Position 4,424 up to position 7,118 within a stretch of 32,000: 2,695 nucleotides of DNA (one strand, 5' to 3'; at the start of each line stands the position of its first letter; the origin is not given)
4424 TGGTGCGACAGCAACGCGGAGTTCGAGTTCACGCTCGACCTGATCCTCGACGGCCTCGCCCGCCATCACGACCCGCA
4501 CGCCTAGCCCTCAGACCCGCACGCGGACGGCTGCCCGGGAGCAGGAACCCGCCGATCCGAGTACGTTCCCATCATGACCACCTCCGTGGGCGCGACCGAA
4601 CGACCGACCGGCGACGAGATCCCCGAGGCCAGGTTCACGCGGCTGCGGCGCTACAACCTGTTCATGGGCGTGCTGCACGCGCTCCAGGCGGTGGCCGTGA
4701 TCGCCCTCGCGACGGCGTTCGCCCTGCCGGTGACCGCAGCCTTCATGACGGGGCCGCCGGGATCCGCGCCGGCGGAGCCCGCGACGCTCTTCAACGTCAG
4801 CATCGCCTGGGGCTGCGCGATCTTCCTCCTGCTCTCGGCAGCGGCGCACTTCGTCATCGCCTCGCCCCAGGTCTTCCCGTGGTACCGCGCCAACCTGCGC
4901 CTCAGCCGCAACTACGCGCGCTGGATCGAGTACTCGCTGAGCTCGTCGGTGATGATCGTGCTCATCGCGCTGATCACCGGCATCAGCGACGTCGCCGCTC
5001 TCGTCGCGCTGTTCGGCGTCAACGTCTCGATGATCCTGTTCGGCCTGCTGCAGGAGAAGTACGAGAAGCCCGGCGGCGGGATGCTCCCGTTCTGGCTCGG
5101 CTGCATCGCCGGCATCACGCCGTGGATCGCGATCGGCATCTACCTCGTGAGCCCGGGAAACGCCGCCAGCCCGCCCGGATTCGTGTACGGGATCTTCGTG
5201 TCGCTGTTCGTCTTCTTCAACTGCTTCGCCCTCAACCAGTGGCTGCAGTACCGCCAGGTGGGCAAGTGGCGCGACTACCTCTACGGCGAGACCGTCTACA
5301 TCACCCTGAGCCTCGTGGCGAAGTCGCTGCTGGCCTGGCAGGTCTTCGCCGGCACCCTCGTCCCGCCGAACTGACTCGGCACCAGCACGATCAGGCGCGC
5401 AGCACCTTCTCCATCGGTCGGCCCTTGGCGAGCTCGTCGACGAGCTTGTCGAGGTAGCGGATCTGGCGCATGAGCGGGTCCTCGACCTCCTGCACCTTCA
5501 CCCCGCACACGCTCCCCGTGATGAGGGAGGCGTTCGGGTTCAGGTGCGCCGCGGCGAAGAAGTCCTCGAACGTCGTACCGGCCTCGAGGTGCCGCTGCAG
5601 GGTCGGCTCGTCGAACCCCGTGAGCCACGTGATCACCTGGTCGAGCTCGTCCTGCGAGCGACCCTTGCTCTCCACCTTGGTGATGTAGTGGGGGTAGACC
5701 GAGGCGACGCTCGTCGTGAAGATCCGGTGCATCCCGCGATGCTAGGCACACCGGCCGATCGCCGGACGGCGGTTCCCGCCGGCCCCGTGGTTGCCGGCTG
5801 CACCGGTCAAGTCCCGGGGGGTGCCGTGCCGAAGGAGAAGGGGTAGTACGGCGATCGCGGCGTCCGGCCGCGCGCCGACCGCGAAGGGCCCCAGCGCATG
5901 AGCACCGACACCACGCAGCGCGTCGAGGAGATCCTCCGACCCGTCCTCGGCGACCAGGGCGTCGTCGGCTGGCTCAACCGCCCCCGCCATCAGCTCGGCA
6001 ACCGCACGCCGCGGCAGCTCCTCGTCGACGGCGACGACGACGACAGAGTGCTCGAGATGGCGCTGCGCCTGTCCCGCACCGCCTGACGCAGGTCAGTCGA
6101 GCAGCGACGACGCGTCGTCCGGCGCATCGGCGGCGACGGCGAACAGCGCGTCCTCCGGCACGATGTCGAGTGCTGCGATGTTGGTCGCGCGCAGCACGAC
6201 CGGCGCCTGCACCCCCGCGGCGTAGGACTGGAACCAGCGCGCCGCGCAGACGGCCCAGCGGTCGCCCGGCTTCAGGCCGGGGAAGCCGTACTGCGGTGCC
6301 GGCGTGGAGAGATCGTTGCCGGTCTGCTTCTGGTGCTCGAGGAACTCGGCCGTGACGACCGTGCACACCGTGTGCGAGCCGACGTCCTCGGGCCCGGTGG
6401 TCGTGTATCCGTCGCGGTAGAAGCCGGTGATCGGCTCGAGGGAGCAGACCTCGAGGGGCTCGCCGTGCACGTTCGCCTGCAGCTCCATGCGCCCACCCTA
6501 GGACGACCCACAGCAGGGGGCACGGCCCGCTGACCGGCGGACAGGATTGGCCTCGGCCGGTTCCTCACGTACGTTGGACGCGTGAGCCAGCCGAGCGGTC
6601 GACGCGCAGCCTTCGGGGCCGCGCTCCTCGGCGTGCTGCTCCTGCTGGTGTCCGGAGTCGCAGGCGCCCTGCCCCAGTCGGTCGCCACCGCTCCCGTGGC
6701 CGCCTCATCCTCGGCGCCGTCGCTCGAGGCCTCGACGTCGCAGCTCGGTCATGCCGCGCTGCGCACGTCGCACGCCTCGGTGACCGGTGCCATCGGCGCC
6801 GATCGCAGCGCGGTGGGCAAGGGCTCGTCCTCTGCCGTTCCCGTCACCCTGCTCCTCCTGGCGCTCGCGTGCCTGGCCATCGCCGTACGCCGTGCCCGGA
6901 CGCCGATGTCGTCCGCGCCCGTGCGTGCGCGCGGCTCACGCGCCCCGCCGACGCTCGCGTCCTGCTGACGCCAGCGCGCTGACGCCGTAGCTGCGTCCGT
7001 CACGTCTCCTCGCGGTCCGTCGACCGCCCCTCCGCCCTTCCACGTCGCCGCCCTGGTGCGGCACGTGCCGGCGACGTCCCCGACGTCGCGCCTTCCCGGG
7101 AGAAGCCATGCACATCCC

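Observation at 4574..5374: Heliorhodopsin with all signature residues, probably on its own leaderless promoter, with no retinal-synthesis genes nearby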

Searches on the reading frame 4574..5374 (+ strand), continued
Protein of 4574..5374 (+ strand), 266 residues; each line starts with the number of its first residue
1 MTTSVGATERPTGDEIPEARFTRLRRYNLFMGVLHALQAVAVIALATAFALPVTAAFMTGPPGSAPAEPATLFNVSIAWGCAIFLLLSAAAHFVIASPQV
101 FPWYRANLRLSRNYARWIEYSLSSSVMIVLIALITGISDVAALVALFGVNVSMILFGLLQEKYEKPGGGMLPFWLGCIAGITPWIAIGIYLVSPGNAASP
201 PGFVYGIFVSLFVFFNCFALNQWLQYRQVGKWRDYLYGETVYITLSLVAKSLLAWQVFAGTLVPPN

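Call 56: find_encoding_contigs(protein=P0002, flank=4000, max_places=3)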
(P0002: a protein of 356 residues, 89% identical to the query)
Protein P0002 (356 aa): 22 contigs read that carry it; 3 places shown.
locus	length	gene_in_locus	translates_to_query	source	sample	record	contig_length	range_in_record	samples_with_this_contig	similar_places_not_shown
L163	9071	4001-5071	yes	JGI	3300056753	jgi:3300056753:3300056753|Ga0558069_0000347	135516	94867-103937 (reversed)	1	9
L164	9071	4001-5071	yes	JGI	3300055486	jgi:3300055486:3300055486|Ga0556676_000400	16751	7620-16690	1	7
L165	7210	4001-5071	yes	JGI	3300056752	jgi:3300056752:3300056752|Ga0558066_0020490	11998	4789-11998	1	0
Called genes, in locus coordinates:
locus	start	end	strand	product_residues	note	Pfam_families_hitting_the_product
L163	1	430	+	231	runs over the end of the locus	PF12730:ABC2_membrane_4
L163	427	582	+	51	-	-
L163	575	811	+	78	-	PF02604:PhdYeFM_antitox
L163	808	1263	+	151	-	PF01850:PIN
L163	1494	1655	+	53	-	-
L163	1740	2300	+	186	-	-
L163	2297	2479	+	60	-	-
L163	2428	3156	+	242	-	PF08843:AbiEii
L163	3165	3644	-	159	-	-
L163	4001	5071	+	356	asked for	PF18761:Heliorhodopsin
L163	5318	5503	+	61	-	-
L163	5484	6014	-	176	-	PF12802:MarR_2, PF13463:HTH_27 (weak), PF01047:MarR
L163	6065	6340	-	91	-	-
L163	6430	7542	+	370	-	PF08100:Dimerisation, PF00891:Methyltransf_2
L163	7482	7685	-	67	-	-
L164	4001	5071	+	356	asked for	PF18761:Heliorhodopsin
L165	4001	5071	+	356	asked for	PF18761:Heliorhodopsin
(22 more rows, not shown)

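Call 57: find_encoding_contigs(protein=P0005, flank=4000, max_places=3)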
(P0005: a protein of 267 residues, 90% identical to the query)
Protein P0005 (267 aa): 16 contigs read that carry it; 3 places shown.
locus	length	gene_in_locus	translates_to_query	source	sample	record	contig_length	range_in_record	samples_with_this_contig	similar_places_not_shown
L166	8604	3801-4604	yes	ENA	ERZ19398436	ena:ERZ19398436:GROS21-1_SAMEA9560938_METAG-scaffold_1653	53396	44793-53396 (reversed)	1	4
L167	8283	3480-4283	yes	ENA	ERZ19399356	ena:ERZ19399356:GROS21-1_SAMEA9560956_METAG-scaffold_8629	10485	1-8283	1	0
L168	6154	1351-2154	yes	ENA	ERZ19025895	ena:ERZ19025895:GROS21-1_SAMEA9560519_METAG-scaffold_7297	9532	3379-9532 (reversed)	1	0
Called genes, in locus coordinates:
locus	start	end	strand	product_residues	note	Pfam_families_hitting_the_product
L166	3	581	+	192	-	?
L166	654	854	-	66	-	-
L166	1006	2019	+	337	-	PF00413:Peptidase_M10 (weak)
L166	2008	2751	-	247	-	PF08808:RES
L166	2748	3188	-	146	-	PF20432:Xre-like-HTH, PF09722:Xre_MbcA_ParS_C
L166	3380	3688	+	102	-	PF07876:Dabb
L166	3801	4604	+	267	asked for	PF18761:Heliorhodopsin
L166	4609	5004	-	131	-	PF09996:DUF2237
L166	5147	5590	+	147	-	-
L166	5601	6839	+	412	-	-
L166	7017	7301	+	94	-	-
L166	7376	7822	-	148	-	PF01479:S4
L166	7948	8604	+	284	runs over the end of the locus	PF08450:SGL, PF03088:Str_synth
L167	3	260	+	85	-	?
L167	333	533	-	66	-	-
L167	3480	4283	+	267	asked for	PF18761:Heliorhodopsin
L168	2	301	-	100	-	?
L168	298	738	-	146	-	PF20432:Xre-like-HTH, PF09722:Xre_MbcA_ParS_C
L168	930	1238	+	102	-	PF07876:Dabb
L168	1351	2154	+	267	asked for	PF18761:Heliorhodopsin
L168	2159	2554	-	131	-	PF09996:DUF2237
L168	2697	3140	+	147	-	-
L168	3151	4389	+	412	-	-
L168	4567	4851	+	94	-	-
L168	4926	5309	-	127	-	PF01479:S4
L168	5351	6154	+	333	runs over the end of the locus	PF20067:SSL_N (weak), PF08450:SGL, PF03088:Str_synth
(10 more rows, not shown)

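Call 58: find_encoding_contigs(protein=P0011, flank=4000, max_places=2)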
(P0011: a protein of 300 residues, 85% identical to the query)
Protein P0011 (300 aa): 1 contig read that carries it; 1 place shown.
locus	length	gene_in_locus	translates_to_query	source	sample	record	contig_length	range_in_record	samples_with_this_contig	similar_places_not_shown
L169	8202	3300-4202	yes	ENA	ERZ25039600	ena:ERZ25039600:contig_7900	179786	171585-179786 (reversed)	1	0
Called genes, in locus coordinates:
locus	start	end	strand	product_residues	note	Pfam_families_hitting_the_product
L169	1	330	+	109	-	?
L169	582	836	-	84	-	-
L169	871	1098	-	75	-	PF00037:Fer4 (weak), PF12797:Fer4_2 (faint), PF13237:Fer4_10 (weak), PF12838:Fer4_7 (weak), PF13187:Fer4_9 (weak), PF00037:Fer4 (weak), PF12837:Fer4_6 (weak), PF13484:Fer4_16 (weak), +4 more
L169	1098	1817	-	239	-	PF02596:DUF169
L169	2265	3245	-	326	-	PF21088:MS_channel_1st (weak), PF00924:MS_channel_2nd, PF21082:MS_channel_3rd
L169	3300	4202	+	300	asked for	PF18761:Heliorhodopsin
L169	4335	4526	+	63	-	-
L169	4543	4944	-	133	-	-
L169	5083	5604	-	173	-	-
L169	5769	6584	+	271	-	PF03724:META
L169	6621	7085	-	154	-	PF02146:SIR2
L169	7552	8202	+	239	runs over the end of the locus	PF00487:FA_desaturase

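Call 60: predict_structure(alignment_id=A2)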
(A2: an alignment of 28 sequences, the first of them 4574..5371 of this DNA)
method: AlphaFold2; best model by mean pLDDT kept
length: 266 residues; sequences in the alignment: 28
mean_pLDDT: 82.9   pTM: 0.80
mean pLDDT of the five models: 82.9, 79.1, 76.6, 72.2, 71.8
residues with pLDDT >= 90: 80; 70-90: 155; 50-70: 26; < 50: 5
segments of 3 or more residues with pLDDT < 50: 1-4
pLDDT, mean of each block of 10 residues (from residue 1): 48 76 96 97 83 77 81 88 95 97 93 89 88 82 79 79 83 75 72 63 79 84 88 91 92 88 69
secondary structure, 60 per line:
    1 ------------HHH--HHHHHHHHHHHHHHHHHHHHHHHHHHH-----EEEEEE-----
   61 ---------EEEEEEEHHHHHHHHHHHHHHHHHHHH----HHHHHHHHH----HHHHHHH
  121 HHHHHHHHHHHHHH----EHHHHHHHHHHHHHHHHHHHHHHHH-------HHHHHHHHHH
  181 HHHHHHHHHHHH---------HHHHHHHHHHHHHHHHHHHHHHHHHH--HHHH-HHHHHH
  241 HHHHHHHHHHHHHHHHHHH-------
elements in order: H18-44 E50-55 E70-76 H77-96 H101-109 H114-134 H140-163 H171-192 H202-227 H230-233 H235-259

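Call 62: fold_search(model_id=the predicted structure, library=pdb)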
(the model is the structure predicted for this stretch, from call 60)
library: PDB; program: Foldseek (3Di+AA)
matches with E <= 10: 566; with E <= 0.001: 16
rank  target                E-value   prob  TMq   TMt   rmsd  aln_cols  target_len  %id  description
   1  6su3_A                3.5e-21  1.00  0.87  0.91   1.7       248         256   54  Crystal structure of the 48C12 heliorhodopsin in the violet form at pH 8.8 (released 2019-12-11)
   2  6su4_A                6.2e-21  1.00  0.86  0.90   1.7       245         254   55  Crystal structure of the 48C12 heliorhodopsin in the blue form at pH 4.3 (released 2019-12-11)
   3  9ljj_A                7.8e-21  1.00  0.88  0.92   1.8       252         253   55  cryo-EM structure of a nanobody bound heliorhodopsin (released 2025-02-12)
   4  6su4_X                8.2e-21  1.00  0.87  0.91   1.8       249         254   55  Crystal structure of the 48C12 heliorhodopsin in the blue form at pH 4.3 (released 2019-12-11)
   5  6su3_X                3.0e-20  1.00  0.86  0.89   2.3       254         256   54  Crystal structure of the 48C12 heliorhodopsin in the violet form at pH 8.8 (released 2019-12-11)
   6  6uh3_B                1.1e-19  1.00  0.85  0.92   1.9       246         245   55  Crystal structure of bacterial heliorhodopsin 48C12 (released 2019-12-04)
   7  6uh3_A                2.7e-19  1.00  0.86  0.92   1.8       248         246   55  Crystal structure of bacterial heliorhodopsin 48C12 (released 2019-12-04)
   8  7u55                  6.6e-17  1.00  0.82  0.89   2.1       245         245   45  Crystal structure of Thermoplasmatales archaeon heliorhodopsin at pH 4.5 (released 2022-09-07)
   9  6is6                  1.2e-16  1.00  0.84  0.89   2.3       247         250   44  Crystal structure of Thermoplasmatales archaeon heliorhodopsin (released 2019-09-25)
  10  7clj                  4.1e-16  1.00  0.84  0.89   2.0       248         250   45  Crystal structure of Thermoplasmatales archaeon heliorhodopsin E108D mutant (released 2020-09-02)
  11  9hfk_A                2.2e-04  1.00  0.49  0.51   6.5       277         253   12  Cryo-EM structure of the freshwater actinorhodopsin, Rhodoluna lacicola (RlActR) (released 2026-03-18)
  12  9wfa                  2.8e-04  1.00  0.57  0.61   5.4       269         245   12  Cryo-EM structure of psXR (released 2026-03-18)
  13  9cdc                  3.2e-04  1.00  0.60  0.66   8.7       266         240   14  Kalium channelrhodopsin 1 C110A mutant from Hyphochytrium catenoides, Dark State (released 2025-02-19)
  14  8i2z                  6.3e-04  1.00  0.60  0.62   4.6       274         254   11  Cryo-EM structure of the zeaxanthin-bound kin4B8 (released 2023-03-29)
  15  8rsq                  6.9e-04  1.00  0.49  0.36   6.0       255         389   13  Crystal structure of marine actinobacteria clade rhodopsin (MAR) - human GTPase Arf1 (L8K,Q71L) chimera; Ground state (released 2025-04-02)
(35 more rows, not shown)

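Call 70: find_encoding_contigs(protein=P0004, flank=4000, max_places=2)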
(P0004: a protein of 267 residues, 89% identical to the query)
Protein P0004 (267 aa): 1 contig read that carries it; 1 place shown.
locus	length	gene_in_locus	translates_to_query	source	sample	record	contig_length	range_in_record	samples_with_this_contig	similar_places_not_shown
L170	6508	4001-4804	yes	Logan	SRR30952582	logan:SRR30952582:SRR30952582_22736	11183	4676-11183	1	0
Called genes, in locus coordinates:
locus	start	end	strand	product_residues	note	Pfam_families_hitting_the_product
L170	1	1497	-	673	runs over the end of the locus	PF00580:UvrD-helicase, PF13245:AAA_19, PF13604:AAA_30 (faint), PF13361:UvrD_C, PF13538:UvrD_C_2 (weak)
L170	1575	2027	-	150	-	PF01161:PBP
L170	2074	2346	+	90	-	-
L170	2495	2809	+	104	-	PF02148:zf-UBP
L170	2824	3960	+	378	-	-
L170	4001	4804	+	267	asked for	PF18761:Heliorhodopsin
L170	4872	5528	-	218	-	PF07081:DUF1349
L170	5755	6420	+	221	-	-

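Call 71: find_encoding_contigs(protein=P0009, flank=4000, max_places=2)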
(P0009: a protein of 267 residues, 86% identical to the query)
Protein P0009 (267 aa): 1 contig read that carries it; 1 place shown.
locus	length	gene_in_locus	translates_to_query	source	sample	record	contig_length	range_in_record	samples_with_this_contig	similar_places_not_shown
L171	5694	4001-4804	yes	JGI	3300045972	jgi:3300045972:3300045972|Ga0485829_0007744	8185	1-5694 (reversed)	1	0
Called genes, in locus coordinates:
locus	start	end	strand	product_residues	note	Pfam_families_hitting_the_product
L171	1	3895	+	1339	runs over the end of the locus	PF00361:Proton_antipo_M, PF10070:DabA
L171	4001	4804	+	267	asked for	PF18761:Heliorhodopsin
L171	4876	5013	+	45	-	-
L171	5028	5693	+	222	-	?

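Call 72: find_encoding_contigs(protein=P0015, flank=4000, max_places=3)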
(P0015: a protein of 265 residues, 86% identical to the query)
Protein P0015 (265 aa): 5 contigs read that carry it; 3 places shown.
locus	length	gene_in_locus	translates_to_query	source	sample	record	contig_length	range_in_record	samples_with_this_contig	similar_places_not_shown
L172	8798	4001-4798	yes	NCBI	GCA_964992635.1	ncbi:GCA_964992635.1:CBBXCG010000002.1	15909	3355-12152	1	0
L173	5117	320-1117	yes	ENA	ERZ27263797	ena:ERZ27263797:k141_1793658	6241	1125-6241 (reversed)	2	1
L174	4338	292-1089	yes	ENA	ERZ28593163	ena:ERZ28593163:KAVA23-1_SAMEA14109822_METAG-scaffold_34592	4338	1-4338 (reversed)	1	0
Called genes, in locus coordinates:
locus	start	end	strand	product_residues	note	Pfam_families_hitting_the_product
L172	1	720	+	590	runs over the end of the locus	PF13196:DUF4012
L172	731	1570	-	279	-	-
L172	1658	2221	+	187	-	-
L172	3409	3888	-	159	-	PF00133:tRNA-synt_1, PF09334:tRNA-synt_1g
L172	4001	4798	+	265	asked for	PF18761:Heliorhodopsin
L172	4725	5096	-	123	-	-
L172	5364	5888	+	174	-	PF13577:SnoaL_4, PF12680:SnoaL_2 (weak)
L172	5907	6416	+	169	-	PF13577:SnoaL_4, PF12680:SnoaL_2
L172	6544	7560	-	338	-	PF01408:GFO_IDH_MocA, PF02894:GFO_IDH_MocA_C, PF22725:GFO_IDH_MocA_C3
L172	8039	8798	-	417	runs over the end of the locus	PF01070:FMN_dh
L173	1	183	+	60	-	?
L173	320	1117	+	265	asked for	PF18761:Heliorhodopsin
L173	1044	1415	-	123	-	-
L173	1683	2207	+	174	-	PF13577:SnoaL_4, PF12680:SnoaL_2 (weak)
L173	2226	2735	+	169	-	PF13577:SnoaL_4, PF12680:SnoaL_2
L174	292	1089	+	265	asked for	PF18761:Heliorhodopsin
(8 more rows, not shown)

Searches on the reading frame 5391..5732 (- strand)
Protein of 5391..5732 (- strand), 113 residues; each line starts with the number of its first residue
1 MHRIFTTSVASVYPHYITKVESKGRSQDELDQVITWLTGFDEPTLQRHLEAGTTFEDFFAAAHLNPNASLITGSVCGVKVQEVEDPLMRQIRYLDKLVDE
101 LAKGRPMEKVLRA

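Call 9: search_protein_families(library=pfam, proteins=[window:5391-5732:-], max_evalue=0.01)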
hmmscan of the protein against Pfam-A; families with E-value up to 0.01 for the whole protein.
window:5391-5732:- (113 aa): 1 family
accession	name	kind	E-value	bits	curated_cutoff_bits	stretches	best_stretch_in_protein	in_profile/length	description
PF09966.14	DUF2200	-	3.4e-50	169.3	22.8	1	3-112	1-111/111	Uncharacterized protein conserved in bacteria (DUF2200)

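Call 65: search_solved_structures(query=window:5391-5732:-, max_evalue=0.01)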
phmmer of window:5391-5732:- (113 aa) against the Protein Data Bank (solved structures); distinct sequences matched with E-value up to 0.01: 1.
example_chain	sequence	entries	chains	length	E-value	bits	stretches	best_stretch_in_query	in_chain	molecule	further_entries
3c9p_A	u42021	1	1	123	8.1e-25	90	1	3-112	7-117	Uncharacterized protein SP1917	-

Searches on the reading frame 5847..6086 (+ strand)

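Call 9: search_protein_families(library=pfam, proteins=[window:5847-6086:+], max_evalue=0.01)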
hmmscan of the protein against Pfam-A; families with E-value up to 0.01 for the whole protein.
window:5847-6086:+ (79 aa): 1 family
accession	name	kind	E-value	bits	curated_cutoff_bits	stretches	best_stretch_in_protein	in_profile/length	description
PF09722.15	Xre_MbcA_ParS_C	-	9.8e-05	22.7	24.5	1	33-61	5-34/51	Antitoxin Xre/MbcA/ParS C-terminal toxin-binding domain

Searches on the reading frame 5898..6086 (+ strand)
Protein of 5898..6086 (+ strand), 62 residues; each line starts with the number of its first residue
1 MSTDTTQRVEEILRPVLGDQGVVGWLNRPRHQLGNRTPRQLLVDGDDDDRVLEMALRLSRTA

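Call 43: search_protein_families(library=pfam, proteins=[window:5898-6086:+], max_evalue=0.1)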
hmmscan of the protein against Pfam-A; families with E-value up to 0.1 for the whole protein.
window:5898-6086:+ (62 aa): 1 family
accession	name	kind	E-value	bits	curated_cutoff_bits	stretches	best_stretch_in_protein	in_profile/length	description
PF09722.15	Xre_MbcA_ParS_C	-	5.4e-05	23.5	24.5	1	16-44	5-34/51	Antitoxin Xre/MbcA/ParS C-terminal toxin-binding domain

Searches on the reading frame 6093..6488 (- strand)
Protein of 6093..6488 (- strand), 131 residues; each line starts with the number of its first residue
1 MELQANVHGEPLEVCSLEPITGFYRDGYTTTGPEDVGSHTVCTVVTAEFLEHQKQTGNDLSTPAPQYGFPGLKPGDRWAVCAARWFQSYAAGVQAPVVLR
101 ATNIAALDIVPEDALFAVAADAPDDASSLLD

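Call 9: search_protein_families(library=pfam, proteins=[window:6093-6488:-], max_evalue=0.01)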
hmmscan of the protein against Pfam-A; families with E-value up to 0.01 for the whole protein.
window:6093-6488:- (131 aa): 1 family
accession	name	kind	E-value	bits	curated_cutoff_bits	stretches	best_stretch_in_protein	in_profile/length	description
PF09996.14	DUF2237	-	1.3e-46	157.7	25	1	6-117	2-113/115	Uncharacterized protein conserved in bacteria (DUF2237)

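Call 64: search_solved_structures(query=window:6093-6488:-, max_evalue=0.01)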
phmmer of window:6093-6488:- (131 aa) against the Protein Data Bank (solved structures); distinct sequences matched with E-value up to 0.01: 3.
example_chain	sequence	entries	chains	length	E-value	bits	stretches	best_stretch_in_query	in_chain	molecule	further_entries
3ush_A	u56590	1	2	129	3.5e-41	143.6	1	5-123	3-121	Uncharacterized protein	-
4ioh_A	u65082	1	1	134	1.2e-40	141.8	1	5-117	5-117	Tll1086 protein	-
2lq3_A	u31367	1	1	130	1.2e-34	122.4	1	5-111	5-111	Uncharacterized protein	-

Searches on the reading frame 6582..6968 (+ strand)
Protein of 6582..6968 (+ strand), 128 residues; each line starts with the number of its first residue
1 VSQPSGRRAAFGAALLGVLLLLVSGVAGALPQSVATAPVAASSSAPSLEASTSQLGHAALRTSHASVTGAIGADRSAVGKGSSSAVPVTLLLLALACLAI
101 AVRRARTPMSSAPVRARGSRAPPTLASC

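Call 43: search_protein_families(library=pfam, proteins=[window:6582-6968:+], max_evalue=0.1)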
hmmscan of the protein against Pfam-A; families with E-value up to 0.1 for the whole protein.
window:6582-6968:+ (128 aa): 2 families
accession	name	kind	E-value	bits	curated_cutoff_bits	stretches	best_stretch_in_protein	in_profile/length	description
PF19650.4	DUF6153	-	0.044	15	27.7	1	15-126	5-109/116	Family of unknown function (DUF6153)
PF02656.20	DUF202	-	0.061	14.2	23.4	1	60-106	14-63/68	Domain of unknown function (DUF202)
